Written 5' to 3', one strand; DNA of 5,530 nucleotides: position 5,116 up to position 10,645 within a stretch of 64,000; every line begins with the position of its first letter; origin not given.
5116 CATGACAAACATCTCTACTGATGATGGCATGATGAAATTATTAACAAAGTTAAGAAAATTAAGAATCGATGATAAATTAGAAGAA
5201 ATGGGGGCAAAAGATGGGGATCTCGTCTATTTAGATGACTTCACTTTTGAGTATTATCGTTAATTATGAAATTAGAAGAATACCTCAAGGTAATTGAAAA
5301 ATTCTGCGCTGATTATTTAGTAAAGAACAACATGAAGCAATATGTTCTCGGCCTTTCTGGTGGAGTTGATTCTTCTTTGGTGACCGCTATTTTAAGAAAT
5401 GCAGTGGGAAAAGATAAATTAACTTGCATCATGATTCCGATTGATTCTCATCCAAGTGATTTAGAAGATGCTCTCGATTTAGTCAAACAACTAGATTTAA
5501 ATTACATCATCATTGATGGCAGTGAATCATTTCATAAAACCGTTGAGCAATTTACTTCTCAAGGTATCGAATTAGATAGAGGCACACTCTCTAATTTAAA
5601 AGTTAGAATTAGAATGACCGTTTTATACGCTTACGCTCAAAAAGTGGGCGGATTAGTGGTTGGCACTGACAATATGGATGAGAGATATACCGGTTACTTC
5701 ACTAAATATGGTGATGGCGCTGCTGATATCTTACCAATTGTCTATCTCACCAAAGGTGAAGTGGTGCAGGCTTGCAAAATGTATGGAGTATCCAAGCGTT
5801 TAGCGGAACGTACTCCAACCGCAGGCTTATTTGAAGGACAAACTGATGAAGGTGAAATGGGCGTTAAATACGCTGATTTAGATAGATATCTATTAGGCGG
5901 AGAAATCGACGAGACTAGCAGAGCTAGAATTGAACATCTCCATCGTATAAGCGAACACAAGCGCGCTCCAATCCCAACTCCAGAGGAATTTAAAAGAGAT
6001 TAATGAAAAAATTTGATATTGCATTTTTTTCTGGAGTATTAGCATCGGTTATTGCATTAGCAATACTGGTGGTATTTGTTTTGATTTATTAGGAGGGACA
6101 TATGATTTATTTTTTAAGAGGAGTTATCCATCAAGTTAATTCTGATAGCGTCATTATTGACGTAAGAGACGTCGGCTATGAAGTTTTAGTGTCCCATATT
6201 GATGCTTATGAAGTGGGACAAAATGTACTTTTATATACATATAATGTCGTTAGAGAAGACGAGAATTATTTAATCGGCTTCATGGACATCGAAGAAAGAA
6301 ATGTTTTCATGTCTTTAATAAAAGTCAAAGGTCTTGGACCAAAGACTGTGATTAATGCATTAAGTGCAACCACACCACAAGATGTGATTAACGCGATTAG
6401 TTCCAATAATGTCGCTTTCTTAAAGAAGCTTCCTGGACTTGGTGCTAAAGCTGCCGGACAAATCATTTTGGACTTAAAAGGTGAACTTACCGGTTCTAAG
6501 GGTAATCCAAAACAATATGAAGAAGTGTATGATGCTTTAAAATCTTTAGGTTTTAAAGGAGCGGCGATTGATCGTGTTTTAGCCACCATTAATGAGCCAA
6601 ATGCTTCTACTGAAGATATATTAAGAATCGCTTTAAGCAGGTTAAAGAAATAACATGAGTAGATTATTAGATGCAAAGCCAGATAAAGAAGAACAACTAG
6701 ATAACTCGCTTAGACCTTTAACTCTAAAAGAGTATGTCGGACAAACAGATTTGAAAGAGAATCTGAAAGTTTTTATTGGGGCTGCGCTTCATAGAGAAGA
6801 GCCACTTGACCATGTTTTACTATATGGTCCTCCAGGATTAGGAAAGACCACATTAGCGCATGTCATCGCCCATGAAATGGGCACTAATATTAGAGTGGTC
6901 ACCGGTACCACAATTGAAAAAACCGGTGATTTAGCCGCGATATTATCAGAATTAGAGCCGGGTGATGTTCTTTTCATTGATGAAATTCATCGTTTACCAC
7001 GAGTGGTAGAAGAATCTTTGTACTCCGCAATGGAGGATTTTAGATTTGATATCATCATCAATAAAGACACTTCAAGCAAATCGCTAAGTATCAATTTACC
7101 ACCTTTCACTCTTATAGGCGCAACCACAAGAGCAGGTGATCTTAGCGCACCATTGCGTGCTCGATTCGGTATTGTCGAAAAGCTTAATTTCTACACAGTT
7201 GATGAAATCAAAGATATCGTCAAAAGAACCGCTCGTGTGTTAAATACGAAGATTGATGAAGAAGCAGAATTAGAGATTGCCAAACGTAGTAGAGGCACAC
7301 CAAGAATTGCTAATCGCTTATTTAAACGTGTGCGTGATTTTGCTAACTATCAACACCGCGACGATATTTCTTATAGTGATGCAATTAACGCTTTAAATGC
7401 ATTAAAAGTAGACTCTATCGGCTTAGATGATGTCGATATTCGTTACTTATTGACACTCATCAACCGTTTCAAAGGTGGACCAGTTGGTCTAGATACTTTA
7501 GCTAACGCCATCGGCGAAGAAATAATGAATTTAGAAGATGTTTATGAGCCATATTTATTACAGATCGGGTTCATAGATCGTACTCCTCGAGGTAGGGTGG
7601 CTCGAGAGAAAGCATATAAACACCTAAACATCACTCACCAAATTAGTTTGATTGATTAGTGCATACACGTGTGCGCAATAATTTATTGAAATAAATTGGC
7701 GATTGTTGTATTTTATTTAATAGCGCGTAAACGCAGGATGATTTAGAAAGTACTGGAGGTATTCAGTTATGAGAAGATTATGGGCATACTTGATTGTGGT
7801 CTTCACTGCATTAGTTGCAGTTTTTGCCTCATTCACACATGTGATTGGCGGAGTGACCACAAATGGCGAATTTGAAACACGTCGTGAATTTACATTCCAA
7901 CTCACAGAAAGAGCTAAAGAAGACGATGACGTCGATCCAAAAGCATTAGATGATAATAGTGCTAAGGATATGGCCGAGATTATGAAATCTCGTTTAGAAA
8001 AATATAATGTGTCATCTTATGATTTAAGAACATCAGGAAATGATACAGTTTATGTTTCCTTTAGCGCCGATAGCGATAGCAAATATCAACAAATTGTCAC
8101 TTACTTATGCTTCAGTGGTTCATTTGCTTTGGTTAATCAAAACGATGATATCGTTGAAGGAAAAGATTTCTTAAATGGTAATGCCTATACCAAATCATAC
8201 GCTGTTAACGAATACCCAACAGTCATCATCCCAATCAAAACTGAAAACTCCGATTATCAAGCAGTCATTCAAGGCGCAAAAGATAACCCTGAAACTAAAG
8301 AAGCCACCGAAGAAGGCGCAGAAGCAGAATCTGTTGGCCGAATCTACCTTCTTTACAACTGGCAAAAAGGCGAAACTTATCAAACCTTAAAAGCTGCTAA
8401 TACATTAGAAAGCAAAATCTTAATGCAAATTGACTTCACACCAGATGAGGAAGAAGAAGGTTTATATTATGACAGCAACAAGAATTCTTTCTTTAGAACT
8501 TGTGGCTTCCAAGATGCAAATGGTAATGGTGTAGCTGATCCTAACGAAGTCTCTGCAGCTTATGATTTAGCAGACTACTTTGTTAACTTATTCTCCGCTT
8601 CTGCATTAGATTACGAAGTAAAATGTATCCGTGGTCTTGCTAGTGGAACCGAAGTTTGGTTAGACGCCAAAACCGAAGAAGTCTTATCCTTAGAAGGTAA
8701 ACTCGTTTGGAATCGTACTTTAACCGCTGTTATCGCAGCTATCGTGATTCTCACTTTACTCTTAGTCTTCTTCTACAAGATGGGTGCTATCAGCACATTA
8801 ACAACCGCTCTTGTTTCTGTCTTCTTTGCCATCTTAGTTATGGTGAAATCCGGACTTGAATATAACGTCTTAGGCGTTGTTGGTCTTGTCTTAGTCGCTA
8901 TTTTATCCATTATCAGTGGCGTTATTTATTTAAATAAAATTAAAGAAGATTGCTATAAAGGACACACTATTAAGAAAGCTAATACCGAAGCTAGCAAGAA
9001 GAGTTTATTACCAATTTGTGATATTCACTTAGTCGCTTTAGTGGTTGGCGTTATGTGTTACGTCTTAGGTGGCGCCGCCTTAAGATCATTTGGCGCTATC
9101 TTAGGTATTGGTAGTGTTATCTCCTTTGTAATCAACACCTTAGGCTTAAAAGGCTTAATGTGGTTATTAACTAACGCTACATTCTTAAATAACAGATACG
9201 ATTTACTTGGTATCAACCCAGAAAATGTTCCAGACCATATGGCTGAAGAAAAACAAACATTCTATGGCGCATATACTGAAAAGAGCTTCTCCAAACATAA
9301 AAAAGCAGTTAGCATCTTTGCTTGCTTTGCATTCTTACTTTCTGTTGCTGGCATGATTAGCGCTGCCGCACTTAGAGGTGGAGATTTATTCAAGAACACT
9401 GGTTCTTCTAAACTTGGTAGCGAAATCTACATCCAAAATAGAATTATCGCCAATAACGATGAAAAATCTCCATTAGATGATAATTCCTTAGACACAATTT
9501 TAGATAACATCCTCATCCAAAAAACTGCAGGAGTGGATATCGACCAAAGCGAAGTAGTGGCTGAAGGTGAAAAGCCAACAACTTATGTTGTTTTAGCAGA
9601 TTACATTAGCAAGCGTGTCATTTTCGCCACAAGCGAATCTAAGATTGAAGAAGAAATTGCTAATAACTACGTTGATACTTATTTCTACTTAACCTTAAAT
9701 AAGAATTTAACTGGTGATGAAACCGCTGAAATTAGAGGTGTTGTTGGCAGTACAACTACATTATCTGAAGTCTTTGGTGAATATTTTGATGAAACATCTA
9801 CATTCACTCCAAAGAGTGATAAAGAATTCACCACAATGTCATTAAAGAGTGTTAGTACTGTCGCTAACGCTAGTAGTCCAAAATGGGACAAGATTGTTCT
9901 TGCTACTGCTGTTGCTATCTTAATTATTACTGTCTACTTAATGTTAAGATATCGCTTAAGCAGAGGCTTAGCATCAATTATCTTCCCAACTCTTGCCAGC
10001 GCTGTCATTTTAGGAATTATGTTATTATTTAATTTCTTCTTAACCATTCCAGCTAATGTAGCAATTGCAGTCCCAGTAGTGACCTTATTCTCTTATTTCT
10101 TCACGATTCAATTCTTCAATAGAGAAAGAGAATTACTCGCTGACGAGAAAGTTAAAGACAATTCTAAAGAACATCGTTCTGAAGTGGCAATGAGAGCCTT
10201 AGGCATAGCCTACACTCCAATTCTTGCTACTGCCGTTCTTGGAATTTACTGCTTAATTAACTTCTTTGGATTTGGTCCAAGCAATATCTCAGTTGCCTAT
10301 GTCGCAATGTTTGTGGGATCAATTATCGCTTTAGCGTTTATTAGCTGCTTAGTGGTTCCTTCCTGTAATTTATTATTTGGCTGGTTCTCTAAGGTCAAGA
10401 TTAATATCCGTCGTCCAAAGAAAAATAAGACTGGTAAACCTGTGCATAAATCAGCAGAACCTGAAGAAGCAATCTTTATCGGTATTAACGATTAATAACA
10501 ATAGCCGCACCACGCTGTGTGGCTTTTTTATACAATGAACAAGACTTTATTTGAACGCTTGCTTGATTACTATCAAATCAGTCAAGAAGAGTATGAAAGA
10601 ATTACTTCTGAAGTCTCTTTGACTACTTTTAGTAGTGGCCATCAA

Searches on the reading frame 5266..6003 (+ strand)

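Call 36: search_protein_families(library=pfam, proteins=[window:5266-6003:+], max_evalue=1e-8)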
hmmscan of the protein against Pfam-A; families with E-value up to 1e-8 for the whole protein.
window:5266-6003:+ (245 aa): 1 family
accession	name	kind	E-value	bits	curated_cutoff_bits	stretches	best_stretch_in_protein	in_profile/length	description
PF02540.23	NAD_synthase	-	2.5e-62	210.6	21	1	7-234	2-240/242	NAD synthase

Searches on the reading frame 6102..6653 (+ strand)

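Call 36: search_protein_families(library=pfam, proteins=[window:6102-6653:+], max_evalue=1e-8)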
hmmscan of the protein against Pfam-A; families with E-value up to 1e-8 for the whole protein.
window:6102-6653:+ (183 aa): 3 families
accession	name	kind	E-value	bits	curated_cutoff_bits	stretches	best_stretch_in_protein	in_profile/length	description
PF01330.27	RuvA_N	-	2.3e-14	53.6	23.6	1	1-55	1-57/61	RuvA N terminal domain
PF14520.12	HHH_5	-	1.3e-12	48.5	27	1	69-126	1-56/57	Helix-hairpin-helix domain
PF07499.19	RuvA_C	-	2.1e-09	38.1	24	1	139-181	3-46/47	RuvA, C-terminal domain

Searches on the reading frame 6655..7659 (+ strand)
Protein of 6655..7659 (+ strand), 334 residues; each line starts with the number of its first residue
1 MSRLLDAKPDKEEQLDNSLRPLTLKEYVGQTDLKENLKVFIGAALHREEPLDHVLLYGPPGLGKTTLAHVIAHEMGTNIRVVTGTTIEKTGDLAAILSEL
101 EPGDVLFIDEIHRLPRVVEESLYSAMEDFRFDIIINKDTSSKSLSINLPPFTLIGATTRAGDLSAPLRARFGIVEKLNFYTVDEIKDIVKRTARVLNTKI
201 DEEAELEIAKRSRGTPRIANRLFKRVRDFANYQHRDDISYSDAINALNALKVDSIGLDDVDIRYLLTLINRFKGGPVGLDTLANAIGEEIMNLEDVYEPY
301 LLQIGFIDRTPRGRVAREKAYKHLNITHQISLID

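Call 36: search_protein_families(library=pfam, proteins=[window:6655-7659:+], max_evalue=1e-8)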
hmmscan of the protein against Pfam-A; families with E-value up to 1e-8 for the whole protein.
window:6655-7659:+ (334 aa): 5 families
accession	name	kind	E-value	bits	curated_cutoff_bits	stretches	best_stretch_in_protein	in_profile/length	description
PF05496.18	RuvB_N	-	6.3e-73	244.2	27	1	19-177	1-159/159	Holliday junction DNA helicase RuvB P-loop domain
PF17864.7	AAA_lid_4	-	2.2e-28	98.2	27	1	180-253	1-74/74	RuvB AAA lid domain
PF05491.19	RuvB_C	-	3.6e-25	88.1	24.7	1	255-325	2-72/72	RuvB C-terminal winged helix domain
PF00004.35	AAA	-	3e-20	73.4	21.2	1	54-175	1-127/131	ATPase family associated with various cellular activities (AAA)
PF07728.20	AAA_5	-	2.8e-12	47.2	22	1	53-171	1-139/139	AAA domain (dynein-related subfamily)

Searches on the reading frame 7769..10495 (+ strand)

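Call 36: search_protein_families(library=pfam, proteins=[window:7769-10495:+], max_evalue=1e-8)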
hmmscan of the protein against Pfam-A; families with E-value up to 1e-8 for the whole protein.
window:7769-10495:+ (908 aa): 1 family
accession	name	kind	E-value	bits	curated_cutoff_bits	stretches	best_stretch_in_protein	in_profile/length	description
PF02355.23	SecD_SecF_C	-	1.3e-10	41.4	20.5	0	686-853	12-170/189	Protein export membrane protein SecD/SecF, C-terminal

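Call 94: search_protein_families(library=pfam, proteins=[window:7769-10495:+], max_evalue=0.01)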
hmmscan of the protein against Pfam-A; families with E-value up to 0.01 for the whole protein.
window:7769-10495:+ (908 aa): 1 family
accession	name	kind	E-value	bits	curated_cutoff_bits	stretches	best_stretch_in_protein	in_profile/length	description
PF02355.23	SecD_SecF_C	-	1.3e-10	41.4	20.5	2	686-853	12-170/189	Protein export membrane protein SecD/SecF, C-terminal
